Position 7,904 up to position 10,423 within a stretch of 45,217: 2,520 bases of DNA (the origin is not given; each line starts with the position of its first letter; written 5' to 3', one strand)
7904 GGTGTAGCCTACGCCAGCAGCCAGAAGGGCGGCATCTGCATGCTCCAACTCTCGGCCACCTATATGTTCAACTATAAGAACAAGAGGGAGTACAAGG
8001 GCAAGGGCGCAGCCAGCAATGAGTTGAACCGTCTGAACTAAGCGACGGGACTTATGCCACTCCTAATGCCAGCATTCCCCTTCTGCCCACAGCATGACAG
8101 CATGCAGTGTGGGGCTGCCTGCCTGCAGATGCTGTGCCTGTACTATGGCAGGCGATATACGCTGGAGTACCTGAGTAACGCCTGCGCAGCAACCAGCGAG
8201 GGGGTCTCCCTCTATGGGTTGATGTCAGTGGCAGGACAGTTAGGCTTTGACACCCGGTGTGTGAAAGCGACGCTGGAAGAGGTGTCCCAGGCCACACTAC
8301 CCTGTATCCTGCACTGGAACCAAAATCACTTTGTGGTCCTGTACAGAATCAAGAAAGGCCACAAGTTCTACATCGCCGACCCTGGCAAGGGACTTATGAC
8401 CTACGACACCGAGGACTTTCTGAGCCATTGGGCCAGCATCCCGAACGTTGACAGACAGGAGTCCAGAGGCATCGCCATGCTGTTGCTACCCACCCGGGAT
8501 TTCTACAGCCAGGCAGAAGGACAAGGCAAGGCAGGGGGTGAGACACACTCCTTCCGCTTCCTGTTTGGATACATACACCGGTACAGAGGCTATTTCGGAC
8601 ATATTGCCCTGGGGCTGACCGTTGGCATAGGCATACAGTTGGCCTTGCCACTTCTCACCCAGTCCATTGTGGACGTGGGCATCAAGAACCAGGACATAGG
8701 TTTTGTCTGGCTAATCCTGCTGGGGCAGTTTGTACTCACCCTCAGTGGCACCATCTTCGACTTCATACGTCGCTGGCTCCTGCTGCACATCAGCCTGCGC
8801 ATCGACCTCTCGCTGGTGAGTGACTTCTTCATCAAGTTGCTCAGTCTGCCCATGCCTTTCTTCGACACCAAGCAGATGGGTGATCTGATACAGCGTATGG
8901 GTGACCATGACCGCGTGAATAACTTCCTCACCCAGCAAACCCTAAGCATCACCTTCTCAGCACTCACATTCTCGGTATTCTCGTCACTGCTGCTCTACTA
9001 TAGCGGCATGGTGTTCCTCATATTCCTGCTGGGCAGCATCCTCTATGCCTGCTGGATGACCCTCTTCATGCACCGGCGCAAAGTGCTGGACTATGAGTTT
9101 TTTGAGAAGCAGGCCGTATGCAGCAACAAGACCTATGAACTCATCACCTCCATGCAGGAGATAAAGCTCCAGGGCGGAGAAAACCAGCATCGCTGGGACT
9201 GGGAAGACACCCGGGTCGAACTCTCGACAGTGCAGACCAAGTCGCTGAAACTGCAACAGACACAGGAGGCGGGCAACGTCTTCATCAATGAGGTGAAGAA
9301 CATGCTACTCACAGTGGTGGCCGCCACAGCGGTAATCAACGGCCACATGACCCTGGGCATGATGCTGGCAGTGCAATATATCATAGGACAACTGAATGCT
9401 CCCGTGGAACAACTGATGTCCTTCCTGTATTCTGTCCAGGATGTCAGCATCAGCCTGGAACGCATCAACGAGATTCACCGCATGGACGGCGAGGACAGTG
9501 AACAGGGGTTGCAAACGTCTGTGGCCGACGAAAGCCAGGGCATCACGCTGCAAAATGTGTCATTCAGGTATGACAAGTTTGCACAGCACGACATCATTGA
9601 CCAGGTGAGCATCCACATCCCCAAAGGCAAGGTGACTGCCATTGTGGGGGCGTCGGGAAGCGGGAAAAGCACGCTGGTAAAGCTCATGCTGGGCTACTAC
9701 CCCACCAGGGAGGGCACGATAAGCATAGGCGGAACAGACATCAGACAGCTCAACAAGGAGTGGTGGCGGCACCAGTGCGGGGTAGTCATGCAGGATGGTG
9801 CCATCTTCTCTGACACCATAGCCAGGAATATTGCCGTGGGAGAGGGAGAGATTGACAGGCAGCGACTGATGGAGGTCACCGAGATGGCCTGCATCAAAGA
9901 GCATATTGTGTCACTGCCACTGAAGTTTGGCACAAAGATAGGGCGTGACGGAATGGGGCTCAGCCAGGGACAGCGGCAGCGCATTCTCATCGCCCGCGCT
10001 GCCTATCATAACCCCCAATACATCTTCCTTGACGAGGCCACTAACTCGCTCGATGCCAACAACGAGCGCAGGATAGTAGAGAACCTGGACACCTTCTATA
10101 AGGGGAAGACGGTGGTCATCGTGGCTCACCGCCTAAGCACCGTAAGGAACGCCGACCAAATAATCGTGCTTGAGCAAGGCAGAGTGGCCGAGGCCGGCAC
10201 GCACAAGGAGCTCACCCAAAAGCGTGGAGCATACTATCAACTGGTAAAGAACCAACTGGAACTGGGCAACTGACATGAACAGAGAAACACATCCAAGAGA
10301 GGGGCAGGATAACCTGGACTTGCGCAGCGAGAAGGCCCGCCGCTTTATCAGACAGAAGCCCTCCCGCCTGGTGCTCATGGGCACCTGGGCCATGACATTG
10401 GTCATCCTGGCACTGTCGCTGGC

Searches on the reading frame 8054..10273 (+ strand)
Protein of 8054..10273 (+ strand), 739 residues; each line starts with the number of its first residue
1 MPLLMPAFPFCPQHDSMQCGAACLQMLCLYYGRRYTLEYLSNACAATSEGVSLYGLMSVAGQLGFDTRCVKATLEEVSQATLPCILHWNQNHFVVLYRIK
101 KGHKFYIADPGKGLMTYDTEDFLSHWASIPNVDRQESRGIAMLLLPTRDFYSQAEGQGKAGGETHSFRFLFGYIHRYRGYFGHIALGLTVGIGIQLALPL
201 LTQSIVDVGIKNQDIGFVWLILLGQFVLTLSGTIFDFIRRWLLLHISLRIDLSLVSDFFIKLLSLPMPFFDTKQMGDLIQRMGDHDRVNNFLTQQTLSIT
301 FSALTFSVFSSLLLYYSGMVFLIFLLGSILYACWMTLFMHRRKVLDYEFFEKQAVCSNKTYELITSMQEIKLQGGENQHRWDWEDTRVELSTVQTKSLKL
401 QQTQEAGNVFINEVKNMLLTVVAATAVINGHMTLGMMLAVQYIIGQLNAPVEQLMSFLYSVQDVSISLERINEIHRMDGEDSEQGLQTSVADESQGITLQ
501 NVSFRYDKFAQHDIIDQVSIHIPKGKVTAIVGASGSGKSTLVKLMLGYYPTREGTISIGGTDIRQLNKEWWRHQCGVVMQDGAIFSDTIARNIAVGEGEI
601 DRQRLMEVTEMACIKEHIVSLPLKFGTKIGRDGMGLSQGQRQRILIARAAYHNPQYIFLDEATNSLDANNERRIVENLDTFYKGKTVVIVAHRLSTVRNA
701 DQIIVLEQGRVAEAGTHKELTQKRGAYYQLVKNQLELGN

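Call 5: search_protein_families(library=ncbifam, proteins=[window:8054-10273:+], max_evalue=0.1)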
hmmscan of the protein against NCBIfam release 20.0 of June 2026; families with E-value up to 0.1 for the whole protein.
window:8054-10273:+ (739 aa): 192 families (the best 25 are shown)
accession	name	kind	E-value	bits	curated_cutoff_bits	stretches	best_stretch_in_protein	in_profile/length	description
TIGR03796.1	NHLM_micro_ABC1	equivalog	1.9e-134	449.5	853.3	1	13-732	7-710/710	NHLP family bacteriocin export ABC transporter peptidase/permease/ATPase subunit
TIGR01846.1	type_I_sec_HlyB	subfamily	6.8e-122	408.1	725.55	1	22-735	3-693/694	type I secretion system permease/ATPase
TIGR01193.1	bacteriocin_ABC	subfamily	5.4e-113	378.9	523.85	1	13-732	1-707/708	peptide cleavage/export ABC transporter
TIGR03375.1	type_I_sec_LssB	subfamily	3.5e-108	362.7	693.1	1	22-723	5-691/696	type I secretion system permease/ATPase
TIGR03797.1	NHLM_micro_ABC2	equivalog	3.5e-103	346.4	709.4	1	188-735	145-686/686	NHLP bacteriocin export ABC transporter permease/ATPase subunit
TIGR02203.1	MsbA_lipidA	equivalog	5.8e-95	318.9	602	1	167-734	2-569/572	lipid A export permease/ATP-binding protein MsbA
TIGR02204.1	MsbA_rel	hypoth_equivalog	1.9e-89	300.9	780.4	1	167-734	6-575/576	ABC transporter, permease/ATP-binding protein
NF045513.1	HepA_fam_ABC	equivalog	3e-84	283.6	725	1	229-734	105-609/610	heterocyst formation ABC transporter subunit HepA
NF052233.1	CphA_assoc_ABC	equivalog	2.5e-83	280.8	880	1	196-736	206-745/766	cyanophycin metabolism-associated ABC transporter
NF008381.0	PRK11176.1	equivalog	2.5e-78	263.9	867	1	164-735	10-580/582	lipid A ABC transporter ATP-binding protein/permease MsbA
TIGR00958.1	3a01208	subfamily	1.8e-76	257.9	874.6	1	157-731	140-711/711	antigen peptide transporter 2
TIGR01842.1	type_I_sec_PrtD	subfamily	8.4e-71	239.1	510.15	1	199-722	26-542/544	type I secretion system permease/ATPase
NF010178.0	PRK13657.1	equivalog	3.8e-70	236.9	733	1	193-734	33-570/588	glucan ABC transporter ATP-binding protein/ permease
NF045998.1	cleave_ABC_plasm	equivalog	5.5e-70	236.4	500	1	13-701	2-668/673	Mbov_0121 family peptidase domain-containing ABC transporter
NF008055.0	PRK10789.1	equivalog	8.2e-70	235.9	845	1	173-734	11-571/590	SmdA family multidrug ABC transporter permease/ATP-binding protein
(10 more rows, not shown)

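Call 6: search_protein_families(library=pfam, proteins=[window:8054-10273:+], max_evalue=0.1)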
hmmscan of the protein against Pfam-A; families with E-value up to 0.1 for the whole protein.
window:8054-10273:+ (739 aa): 22 families
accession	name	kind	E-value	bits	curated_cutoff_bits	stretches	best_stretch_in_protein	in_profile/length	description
PF03412.21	Peptidase_C39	-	4.7e-34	117.5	22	1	9-128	3-123/133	Peptidase C39 family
PF00005.33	ABC_tran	-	1.3e-28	100.7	25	1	516-664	2-137/137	ABC transporter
PF00664.28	ABC_membrane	-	1.9e-27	97.1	28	1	187-451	7-274/274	ABC transporter transmembrane region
PF02463.25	SMC_N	-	3.1e-07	30.5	40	1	637-707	138-212/220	RecF/RecN/SMC N terminal domain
PF13555.12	AAA_29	-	0.00014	22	27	1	516-542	13-39/61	P-loop containing region of AAA domain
PF03193.22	RsgA_GTPase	-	0.00092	19.5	30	1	506-557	88-138/174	RsgA GTPase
PF20720.3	nSTAND3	-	0.0013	18.9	27.2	1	509-581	1-72/155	Novel STAND NTPase 3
PF13481.12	AAA_25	-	0.0026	17.8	27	1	520-542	28-50/195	AAA domain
PF13173.12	AAA_14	-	0.0062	17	27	0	525-567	2-44/129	AAA domain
PF13304.12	AAA_21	-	0.0069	16.9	27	1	527-545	1-19/304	AAA domain, putative AbiEii toxin, Type IV TA system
PF25199.1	nSTAND_NTPase5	-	0.009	16.3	34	0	523-542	39-58/145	Novel STAND NTPase 5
PF13401.12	AAA_22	-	0.01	16.6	27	1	526-580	6-33/130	AAA domain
PF20703.3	nSTAND1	-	0.018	15.1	27.1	1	514-543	22-51/379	Novel STAND NTPase 1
PF13476.12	AAA_23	-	0.02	16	27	1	511-543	9-37/201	AAA domain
PF09818.15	ABC_ATPase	-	0.021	14.3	23.2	0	521-545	76-100/283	P-loop domain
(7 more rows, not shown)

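Call 51: list_cluster_members(proteins=[P0001, P0121, window:8054-10273:+])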
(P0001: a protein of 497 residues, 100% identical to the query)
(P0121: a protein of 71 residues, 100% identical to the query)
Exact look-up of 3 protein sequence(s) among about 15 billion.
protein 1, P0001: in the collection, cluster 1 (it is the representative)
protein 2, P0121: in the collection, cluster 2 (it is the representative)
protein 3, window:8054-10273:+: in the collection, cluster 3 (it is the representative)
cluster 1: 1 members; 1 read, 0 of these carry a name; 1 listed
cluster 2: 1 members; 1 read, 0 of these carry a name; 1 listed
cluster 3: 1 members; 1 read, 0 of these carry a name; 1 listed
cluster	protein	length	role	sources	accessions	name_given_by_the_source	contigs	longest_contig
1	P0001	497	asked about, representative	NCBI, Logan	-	-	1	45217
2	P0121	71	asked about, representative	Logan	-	-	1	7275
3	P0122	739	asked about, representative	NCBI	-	-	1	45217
